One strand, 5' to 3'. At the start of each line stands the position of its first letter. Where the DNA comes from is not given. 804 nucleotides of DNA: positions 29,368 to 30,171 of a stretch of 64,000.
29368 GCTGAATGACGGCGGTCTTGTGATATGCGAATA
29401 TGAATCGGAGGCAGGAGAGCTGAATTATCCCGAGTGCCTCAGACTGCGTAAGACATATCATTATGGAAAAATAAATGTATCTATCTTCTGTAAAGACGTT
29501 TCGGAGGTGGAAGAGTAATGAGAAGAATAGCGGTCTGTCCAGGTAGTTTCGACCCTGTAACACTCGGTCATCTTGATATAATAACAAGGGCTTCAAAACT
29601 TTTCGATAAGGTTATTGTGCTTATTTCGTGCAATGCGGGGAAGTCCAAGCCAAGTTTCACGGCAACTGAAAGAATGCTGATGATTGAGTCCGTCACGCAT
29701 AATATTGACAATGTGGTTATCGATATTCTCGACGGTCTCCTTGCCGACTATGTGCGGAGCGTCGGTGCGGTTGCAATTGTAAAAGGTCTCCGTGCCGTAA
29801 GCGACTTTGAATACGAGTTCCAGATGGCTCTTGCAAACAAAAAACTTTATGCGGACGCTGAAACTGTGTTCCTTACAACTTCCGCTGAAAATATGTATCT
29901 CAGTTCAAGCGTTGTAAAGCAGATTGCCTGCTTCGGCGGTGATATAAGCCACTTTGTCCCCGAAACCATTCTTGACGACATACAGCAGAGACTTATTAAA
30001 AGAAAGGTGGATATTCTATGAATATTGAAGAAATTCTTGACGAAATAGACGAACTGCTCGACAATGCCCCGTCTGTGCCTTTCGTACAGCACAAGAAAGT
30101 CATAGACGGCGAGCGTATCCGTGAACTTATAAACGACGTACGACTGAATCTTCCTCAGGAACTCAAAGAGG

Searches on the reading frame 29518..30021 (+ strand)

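Call 48: search_protein_families(library=pfam, proteins=[window:29518-30021:+], max_evalue=0.001)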
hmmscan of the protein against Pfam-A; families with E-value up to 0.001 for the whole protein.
window:29518-30021:+ (167 aa): 2 families
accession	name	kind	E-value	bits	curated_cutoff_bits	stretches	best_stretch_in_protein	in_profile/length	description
PF01467.32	CTP_transf_like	-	1e-25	90.9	21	1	6-135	1-132/133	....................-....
PF08218.17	Citrate_ly_lig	-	0.00017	21.7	20.9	1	12-69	9-63/182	Citrate lyase ligase C-terminal domain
